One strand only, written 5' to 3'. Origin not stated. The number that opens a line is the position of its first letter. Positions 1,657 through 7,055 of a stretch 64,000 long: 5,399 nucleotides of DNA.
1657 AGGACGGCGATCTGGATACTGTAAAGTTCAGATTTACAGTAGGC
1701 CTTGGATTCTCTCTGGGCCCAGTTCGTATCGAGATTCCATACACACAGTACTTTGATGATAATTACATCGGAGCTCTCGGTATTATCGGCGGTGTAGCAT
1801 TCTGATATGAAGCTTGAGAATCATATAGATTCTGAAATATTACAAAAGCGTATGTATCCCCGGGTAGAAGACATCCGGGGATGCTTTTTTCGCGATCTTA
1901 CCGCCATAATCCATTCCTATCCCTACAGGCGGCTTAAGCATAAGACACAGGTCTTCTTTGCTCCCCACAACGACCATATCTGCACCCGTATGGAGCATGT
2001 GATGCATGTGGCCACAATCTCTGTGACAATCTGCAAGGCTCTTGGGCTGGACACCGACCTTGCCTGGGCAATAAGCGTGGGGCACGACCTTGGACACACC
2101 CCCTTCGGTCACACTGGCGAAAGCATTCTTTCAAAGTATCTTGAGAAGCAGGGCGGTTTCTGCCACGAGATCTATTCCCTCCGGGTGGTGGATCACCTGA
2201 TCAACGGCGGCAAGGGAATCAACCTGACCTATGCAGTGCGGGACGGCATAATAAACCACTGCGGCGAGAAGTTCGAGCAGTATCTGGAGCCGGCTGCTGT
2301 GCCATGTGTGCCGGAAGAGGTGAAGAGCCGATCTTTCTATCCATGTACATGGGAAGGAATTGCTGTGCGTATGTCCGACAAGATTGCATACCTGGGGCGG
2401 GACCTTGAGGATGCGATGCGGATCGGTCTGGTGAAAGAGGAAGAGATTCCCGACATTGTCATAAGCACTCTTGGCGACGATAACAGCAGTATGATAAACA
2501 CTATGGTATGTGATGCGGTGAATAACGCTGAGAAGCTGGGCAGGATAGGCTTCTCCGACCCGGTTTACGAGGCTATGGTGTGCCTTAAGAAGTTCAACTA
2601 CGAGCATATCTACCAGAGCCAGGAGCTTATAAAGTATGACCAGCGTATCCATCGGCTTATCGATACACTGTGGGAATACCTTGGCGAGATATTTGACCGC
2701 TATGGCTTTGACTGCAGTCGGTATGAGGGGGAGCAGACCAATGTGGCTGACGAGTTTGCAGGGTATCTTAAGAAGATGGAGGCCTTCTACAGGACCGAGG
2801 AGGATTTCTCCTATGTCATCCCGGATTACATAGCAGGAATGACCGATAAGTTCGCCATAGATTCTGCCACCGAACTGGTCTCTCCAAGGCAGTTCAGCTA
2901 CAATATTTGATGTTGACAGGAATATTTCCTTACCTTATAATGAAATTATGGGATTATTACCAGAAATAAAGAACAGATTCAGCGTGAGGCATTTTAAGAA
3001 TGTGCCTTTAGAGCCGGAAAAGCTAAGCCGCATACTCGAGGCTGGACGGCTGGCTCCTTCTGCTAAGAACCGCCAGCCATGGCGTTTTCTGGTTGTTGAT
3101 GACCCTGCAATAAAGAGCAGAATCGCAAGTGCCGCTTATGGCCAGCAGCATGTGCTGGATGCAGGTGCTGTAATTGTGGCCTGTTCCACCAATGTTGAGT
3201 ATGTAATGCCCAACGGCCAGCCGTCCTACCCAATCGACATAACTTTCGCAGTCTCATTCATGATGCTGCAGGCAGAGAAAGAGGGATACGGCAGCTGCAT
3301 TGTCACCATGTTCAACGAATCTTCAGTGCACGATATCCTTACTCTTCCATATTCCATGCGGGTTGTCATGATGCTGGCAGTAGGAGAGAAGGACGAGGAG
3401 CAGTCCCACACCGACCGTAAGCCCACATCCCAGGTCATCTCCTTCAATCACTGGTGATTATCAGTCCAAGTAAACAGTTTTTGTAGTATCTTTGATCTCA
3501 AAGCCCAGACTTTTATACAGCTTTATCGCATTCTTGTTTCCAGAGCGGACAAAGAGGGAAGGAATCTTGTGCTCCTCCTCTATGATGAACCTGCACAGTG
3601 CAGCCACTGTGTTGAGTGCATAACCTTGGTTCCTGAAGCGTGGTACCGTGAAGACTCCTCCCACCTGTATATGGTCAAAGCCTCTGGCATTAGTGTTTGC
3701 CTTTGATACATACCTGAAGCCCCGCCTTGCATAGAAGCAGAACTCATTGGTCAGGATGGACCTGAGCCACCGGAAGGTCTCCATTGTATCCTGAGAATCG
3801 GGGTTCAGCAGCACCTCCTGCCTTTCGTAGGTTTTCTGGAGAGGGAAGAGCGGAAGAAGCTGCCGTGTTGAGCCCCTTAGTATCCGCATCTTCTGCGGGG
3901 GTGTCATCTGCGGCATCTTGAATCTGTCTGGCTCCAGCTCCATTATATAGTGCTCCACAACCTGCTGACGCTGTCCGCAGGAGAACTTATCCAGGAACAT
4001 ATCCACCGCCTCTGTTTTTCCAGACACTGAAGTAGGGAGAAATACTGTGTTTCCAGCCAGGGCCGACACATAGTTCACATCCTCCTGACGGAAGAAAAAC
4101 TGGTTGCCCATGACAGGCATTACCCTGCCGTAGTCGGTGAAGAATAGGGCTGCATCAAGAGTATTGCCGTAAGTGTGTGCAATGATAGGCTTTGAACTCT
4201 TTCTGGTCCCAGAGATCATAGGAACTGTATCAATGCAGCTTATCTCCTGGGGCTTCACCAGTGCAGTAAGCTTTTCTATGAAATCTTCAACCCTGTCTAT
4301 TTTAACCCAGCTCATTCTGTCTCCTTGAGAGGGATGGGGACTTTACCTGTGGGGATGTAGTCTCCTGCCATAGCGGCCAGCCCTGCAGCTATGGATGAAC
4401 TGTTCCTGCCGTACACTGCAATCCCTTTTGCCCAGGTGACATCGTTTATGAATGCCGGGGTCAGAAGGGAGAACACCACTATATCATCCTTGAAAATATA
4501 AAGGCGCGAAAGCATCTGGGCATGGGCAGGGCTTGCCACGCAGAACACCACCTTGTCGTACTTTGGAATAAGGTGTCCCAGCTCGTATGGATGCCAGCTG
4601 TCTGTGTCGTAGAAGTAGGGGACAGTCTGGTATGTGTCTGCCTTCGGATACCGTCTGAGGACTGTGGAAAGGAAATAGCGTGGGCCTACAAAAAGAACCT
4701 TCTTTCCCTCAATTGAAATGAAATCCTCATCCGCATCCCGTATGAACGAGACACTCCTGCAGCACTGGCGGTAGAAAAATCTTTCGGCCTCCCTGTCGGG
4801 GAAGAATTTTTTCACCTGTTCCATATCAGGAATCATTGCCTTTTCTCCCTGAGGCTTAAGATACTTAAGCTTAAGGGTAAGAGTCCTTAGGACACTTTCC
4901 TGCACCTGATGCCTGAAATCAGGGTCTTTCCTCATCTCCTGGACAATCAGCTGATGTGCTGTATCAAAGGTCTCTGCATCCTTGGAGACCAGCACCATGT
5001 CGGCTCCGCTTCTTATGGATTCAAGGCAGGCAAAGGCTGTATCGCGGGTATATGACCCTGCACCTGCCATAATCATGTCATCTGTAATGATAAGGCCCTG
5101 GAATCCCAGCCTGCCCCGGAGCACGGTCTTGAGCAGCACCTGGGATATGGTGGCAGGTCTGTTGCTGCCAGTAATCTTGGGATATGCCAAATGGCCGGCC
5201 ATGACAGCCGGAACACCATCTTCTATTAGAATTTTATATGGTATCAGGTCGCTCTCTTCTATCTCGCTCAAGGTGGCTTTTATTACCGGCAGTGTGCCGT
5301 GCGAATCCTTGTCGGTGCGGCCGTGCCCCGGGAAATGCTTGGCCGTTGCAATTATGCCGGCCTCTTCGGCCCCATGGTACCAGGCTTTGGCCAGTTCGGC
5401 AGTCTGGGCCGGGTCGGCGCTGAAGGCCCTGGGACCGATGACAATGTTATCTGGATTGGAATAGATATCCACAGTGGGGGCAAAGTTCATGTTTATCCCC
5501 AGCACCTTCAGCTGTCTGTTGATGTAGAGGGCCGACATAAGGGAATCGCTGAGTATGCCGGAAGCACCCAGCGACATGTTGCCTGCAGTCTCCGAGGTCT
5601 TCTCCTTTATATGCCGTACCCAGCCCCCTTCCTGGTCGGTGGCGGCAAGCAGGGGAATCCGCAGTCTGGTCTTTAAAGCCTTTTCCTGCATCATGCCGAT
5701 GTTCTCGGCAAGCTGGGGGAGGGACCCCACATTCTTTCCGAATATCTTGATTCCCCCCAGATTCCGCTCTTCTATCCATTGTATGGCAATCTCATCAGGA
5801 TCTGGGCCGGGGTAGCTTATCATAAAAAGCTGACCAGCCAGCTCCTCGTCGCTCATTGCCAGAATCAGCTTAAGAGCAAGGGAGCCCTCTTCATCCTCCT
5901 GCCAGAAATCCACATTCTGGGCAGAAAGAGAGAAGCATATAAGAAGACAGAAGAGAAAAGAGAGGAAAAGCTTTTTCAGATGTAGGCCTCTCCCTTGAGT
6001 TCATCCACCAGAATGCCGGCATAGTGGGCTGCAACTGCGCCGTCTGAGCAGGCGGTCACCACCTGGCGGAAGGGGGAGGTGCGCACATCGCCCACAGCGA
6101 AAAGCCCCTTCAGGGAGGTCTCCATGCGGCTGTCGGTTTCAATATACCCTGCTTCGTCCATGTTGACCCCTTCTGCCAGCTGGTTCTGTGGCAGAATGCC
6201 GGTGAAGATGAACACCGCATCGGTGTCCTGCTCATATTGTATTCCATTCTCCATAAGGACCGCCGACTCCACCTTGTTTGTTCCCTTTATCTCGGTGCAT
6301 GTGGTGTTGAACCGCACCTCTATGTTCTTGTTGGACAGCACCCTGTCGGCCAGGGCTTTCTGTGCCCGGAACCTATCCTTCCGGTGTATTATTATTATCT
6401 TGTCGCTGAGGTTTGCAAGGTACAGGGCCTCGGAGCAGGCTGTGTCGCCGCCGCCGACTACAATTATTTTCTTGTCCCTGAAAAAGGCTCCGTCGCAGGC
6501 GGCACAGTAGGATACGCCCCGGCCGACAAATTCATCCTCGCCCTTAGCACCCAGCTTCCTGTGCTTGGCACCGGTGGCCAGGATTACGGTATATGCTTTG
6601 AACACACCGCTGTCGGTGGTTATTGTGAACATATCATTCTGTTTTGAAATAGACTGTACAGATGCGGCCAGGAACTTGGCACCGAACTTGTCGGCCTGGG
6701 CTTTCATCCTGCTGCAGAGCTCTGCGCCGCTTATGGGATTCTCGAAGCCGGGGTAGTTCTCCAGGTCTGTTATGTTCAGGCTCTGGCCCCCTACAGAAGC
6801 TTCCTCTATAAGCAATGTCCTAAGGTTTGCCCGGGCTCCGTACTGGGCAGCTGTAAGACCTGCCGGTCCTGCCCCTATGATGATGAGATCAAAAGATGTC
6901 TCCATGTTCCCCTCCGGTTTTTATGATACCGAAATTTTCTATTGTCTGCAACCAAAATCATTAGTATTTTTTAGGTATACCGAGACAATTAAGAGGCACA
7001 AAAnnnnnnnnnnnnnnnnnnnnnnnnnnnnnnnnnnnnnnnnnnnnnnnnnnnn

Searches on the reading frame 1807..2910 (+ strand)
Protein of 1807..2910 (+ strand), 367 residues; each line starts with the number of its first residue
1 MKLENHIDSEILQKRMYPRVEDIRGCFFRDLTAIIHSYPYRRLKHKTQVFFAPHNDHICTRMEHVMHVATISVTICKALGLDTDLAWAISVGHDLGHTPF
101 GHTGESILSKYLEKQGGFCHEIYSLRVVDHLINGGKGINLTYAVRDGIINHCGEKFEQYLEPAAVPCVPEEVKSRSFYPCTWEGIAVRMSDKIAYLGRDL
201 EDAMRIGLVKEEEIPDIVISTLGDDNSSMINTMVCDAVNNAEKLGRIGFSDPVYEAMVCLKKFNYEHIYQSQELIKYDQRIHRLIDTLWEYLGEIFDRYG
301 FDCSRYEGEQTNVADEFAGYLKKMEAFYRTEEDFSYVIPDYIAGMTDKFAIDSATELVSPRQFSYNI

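Call 59: search_protein_families(library=pfam, proteins=[window:1807-2910:+], max_evalue=0.00001)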
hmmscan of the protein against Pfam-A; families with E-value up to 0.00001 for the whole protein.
window:1807-2910:+ (367 aa): 2 families
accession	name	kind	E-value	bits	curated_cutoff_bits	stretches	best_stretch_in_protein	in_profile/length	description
PF13286.11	HD_assoc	-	2.3e-10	41.3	22.2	1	247-353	1-88/91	Phosphohydrolase-associated domain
PF01966.28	HD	-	2.9e-07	31.2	22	1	61-130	1-68/116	HD domain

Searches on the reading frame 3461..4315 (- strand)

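Call 59: search_protein_families(library=pfam, proteins=[window:3461-4315:-], max_evalue=0.00001)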
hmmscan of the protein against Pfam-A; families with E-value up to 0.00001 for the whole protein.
window:3461-4315:- (284 aa): 3 families
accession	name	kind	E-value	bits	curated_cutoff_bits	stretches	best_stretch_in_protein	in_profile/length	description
PF08445.16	FR47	-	4e-11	43.2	22.1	1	218-278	24-83/86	FR47-like protein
PF00583.31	Acetyltransf_1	-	1.7e-08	35.2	20.7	1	171-272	14-116/116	Acetyltransferase (GNAT) family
PF12746.13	GNAT_acetyltran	-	5e-06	26.8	26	1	99-278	73-240/243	GNAT acetyltransferase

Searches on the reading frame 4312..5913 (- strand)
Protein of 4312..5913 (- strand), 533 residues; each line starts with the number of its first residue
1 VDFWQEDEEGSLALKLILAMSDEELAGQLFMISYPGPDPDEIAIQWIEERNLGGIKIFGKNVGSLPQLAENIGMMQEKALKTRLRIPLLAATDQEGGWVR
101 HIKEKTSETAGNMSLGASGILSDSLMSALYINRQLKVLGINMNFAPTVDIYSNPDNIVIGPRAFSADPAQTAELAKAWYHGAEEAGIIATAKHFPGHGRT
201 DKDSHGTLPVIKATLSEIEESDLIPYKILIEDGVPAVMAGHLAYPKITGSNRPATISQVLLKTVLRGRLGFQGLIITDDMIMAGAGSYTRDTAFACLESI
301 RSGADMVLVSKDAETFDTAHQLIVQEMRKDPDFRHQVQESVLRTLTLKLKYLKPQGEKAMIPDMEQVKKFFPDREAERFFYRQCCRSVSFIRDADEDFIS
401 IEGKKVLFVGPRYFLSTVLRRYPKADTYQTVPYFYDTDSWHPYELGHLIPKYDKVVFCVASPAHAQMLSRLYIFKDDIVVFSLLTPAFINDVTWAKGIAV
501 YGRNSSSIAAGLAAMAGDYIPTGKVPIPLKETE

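Call 59: search_protein_families(library=pfam, proteins=[window:4312-5913:-], max_evalue=0.00001)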
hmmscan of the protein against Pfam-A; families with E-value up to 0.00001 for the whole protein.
window:4312-5913:- (533 aa): 1 family
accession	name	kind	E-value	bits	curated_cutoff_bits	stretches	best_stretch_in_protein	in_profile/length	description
PF00933.27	Glyco_hydro_3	-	1e-67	229.3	27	1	26-323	6-296/316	Glycosyl hydrolase family 3 N terminal domain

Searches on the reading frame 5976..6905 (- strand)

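Call 59: search_protein_families(library=pfam, proteins=[window:5976-6905:-], max_evalue=0.00001)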
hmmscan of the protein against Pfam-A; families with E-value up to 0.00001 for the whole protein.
window:5976-6905:- (309 aa): 10 families
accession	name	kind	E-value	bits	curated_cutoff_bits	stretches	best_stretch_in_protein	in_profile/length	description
PF07992.20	Pyr_redox_2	-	7.6e-52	177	26.1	1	5-289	1-291/291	Pyridine nucleotide-disulphide oxidoreductase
PF13738.12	Pyr_redox_3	-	7.6e-29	101.3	30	1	79-272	100-305/305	Pyridine nucleotide-disulphide oxidoreductase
PF00070.33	Pyr_redox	-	4e-16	59.8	22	1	146-216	1-78/82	Pyridine nucleotide-disulphide oxidoreductase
PF01266.30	DAO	-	3.9e-13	50.1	27.9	0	6-42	1-39/353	FAD dependent oxidoreductase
PF00890.30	FAD_binding_2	-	5.1e-10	39.5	20.4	0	6-41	1-37/414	FAD binding domain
PF03486.20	HI0933_like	-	8.5e-10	38.9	50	0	6-45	2-41/244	HI0933-like protein Rossmann domain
PF01946.23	Thi4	-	1.7e-08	34.4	26.2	1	5-40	18-55/235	Thi4 family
PF12831.13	FAD_oxidored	-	4.2e-08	33.3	27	1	6-51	1-50/416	FAD dependent oxidoreductase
PF13450.12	NAD_binding_8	-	6.1e-07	30.1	21.9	1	9-47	1-40/68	NAD(P)-binding Rossmann-like domain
PF01134.28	GIDA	-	1.2e-06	28.3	22.1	0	6-35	1-30/391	Glucose inhibited division protein A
